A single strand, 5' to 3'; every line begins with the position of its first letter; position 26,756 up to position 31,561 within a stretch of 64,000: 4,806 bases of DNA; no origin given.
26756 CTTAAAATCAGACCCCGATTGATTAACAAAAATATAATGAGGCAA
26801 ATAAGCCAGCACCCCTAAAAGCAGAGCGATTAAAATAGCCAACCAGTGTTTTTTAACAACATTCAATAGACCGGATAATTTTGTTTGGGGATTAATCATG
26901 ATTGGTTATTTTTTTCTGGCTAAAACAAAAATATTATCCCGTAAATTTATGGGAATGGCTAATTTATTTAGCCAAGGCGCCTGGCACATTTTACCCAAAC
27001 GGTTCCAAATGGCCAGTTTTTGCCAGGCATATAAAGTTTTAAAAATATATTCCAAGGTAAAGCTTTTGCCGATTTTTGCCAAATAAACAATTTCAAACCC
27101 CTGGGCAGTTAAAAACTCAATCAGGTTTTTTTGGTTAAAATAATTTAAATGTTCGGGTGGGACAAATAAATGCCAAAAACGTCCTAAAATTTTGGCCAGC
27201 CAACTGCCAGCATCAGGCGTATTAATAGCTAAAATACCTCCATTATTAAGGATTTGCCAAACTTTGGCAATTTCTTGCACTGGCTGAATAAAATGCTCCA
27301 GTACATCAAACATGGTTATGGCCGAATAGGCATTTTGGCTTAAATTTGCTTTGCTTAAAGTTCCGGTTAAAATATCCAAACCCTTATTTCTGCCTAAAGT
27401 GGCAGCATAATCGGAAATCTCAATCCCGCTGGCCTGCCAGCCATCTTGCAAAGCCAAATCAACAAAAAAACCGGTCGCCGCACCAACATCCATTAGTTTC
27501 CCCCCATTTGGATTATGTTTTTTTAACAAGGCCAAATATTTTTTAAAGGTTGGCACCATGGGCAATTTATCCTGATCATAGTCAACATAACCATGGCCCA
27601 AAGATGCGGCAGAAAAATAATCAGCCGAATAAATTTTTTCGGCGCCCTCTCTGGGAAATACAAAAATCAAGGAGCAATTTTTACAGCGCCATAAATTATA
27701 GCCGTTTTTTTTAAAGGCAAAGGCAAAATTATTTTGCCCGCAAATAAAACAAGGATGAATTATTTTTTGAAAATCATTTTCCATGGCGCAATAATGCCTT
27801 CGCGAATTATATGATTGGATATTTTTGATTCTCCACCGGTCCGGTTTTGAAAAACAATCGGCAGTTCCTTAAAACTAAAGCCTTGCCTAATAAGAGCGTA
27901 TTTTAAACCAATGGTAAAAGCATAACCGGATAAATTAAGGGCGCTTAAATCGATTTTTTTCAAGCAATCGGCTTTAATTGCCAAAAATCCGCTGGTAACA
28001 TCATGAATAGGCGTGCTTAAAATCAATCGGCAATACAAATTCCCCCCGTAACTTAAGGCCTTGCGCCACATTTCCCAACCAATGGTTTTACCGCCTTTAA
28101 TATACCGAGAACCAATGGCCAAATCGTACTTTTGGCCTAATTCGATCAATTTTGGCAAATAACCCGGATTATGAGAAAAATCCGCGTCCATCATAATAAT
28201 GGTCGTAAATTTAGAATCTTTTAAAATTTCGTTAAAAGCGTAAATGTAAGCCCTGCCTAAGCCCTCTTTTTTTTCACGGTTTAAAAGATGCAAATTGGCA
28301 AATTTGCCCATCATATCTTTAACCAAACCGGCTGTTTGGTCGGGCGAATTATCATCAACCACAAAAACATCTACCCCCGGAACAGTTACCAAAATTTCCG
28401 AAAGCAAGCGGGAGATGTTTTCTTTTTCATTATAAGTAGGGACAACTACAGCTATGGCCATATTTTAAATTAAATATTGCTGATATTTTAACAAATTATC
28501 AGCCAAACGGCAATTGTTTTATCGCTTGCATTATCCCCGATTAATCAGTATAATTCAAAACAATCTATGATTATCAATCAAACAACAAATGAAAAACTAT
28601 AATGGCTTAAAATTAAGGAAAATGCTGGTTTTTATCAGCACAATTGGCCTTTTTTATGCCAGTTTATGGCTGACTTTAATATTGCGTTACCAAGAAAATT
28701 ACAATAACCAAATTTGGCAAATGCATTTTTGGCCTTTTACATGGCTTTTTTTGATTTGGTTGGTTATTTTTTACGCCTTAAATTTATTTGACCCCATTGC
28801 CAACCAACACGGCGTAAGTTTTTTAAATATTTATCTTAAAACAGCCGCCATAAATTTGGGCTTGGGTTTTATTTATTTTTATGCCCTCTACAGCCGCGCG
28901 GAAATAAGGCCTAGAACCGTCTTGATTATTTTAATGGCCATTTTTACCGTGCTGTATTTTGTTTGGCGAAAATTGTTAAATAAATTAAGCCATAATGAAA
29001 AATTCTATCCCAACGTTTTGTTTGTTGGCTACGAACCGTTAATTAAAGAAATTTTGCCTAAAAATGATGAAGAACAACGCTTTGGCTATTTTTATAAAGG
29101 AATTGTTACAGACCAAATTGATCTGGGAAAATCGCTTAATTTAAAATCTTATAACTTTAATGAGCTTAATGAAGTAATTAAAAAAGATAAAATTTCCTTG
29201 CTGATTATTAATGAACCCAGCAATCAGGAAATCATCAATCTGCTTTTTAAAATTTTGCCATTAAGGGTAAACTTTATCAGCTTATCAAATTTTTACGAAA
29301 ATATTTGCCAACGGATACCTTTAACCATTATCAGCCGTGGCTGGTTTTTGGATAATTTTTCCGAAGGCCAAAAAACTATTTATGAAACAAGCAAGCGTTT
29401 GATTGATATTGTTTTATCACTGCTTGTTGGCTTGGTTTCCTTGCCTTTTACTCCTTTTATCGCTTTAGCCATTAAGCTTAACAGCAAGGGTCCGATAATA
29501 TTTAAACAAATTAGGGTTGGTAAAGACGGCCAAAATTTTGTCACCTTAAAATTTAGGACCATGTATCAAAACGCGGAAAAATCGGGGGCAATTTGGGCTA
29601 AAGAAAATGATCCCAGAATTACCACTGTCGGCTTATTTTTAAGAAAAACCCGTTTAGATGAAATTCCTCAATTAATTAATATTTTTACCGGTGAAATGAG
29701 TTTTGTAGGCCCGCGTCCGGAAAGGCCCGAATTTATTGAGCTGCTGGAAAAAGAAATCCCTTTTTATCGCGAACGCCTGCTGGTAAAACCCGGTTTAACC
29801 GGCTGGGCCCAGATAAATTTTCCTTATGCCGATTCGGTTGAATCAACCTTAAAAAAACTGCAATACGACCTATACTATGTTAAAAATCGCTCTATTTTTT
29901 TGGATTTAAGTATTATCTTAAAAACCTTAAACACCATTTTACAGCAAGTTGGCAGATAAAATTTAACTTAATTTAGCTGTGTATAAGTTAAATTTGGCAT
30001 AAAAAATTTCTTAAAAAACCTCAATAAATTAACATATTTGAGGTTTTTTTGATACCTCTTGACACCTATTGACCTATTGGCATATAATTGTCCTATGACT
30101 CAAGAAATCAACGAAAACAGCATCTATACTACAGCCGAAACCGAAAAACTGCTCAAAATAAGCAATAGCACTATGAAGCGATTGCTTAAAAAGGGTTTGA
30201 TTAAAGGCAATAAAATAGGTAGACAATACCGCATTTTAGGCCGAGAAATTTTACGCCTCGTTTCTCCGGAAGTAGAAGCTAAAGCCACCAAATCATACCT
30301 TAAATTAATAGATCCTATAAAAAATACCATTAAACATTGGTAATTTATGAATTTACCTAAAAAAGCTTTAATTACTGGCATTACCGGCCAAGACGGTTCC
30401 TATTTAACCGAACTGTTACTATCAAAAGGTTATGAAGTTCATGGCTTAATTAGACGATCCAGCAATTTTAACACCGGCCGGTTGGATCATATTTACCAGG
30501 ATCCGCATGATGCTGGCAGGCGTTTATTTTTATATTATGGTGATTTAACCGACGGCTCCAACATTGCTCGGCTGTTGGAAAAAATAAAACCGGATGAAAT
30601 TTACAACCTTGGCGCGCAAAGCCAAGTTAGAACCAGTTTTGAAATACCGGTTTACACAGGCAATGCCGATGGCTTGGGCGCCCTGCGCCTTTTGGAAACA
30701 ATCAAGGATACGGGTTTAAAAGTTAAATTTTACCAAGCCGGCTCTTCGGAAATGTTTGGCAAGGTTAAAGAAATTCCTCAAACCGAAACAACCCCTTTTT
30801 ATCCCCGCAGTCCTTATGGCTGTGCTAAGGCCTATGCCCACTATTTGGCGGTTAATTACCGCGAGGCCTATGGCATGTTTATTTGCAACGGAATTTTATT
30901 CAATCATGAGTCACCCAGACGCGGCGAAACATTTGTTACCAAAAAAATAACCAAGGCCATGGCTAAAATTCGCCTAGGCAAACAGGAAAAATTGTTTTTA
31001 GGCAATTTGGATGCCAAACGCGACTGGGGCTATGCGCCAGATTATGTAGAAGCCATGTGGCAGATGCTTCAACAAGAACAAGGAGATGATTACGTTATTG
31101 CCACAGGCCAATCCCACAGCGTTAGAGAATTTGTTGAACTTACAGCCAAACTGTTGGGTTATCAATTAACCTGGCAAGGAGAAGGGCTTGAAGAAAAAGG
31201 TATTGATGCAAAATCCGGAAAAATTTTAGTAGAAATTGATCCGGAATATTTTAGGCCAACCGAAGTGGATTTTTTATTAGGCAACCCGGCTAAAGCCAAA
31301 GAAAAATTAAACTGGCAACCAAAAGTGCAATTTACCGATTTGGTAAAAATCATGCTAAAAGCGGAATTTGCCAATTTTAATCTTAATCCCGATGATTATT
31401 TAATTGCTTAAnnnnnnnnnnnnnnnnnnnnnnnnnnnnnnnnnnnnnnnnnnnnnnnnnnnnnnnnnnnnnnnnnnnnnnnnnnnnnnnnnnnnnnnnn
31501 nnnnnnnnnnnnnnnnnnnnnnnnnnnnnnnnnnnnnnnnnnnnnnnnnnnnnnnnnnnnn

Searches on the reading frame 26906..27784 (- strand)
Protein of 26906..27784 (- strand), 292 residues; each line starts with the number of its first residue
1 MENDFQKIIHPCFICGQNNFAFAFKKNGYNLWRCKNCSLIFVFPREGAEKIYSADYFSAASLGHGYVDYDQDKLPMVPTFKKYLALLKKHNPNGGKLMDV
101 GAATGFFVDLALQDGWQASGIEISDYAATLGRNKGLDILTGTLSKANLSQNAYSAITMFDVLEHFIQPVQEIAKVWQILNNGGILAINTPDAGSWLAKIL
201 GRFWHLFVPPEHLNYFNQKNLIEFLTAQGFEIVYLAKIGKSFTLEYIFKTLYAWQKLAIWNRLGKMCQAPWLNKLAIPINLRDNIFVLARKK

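Call 44: search_protein_families(library=pfam, proteins=[window:26906-27784:-], max_evalue=0.00001)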
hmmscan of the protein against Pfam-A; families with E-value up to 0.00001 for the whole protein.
window:26906-27784:- (292 aa): 3 families
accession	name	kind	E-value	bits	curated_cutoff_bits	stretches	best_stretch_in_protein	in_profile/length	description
PF13489.12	Methyltransf_23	-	7.4e-21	75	27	1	83-234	13-163/164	Methyltransferase domain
PF08241.18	Methyltransf_11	-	2e-08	35.2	21.2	1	99-187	2-95/95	Methyltransferase domain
PF08242.18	Methyltransf_12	-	2.5e-08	35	30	1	98-185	1-98/98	Methyltransferase domain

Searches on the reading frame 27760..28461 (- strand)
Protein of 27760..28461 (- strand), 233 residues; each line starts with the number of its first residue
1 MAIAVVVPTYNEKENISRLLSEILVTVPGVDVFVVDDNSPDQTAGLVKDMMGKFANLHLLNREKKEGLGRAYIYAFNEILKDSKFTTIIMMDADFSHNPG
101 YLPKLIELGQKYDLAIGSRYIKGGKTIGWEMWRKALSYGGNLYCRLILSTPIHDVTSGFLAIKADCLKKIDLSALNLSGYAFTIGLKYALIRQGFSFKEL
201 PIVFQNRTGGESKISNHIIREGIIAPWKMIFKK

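Call 44: search_protein_families(library=pfam, proteins=[window:27760-28461:-], max_evalue=0.00001)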
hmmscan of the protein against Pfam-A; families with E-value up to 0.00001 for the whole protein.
window:27760-28461:- (233 aa): 2 families
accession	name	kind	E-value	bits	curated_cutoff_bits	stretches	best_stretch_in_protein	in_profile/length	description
PF00535.33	Glycos_transf_2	-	1.3e-24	87.5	23.3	1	5-170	2-167/168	Glycosyl transferase family 2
PF13641.12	Glyco_tranf_2_3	-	6.5e-09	36.6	27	1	3-196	3-200/230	Glycosyltransferase like family 2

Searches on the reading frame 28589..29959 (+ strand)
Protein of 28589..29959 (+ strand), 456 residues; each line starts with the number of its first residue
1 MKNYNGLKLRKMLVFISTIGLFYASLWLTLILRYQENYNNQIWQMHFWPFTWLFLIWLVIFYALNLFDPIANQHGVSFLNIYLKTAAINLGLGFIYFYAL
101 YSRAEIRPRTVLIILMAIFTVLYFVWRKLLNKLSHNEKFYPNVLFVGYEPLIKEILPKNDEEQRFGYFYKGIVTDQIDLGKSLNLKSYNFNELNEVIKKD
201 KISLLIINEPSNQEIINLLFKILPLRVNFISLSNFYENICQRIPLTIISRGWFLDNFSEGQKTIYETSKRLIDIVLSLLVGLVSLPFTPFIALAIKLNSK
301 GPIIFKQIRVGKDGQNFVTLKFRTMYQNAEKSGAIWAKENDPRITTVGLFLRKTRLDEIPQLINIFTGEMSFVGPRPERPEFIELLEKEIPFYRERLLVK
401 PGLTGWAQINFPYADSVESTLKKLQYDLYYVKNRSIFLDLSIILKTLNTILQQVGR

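Call 44: search_protein_families(library=pfam, proteins=[window:28589-29959:+], max_evalue=0.00001)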
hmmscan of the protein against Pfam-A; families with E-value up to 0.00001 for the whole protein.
window:28589-29959:+ (456 aa): 1 family
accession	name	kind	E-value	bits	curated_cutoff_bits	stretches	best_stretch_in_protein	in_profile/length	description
PF02397.22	Bac_transf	-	1.6e-67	226.9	27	1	269-451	1-178/179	Bacterial sugar transferase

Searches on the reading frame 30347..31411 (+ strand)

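Call 44: search_protein_families(library=pfam, proteins=[window:30347-31411:+], max_evalue=0.00001)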
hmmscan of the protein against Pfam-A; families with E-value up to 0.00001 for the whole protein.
window:30347-31411:+ (354 aa): 3 families
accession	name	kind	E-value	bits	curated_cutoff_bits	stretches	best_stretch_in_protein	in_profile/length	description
PF16363.11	GDP_Man_Dehyd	-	3.4e-151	503.8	27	1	8-336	1-332/332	GDP-mannose 4,6 dehydratase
PF01370.27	Epimerase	-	7.2e-75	251.9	20.9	1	7-252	1-240/240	NAD dependent epimerase/dehydratase family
PF04321.23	RmlD_sub_bind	-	9.3e-06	25.4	27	0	6-162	2-130/287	RmlD substrate binding domain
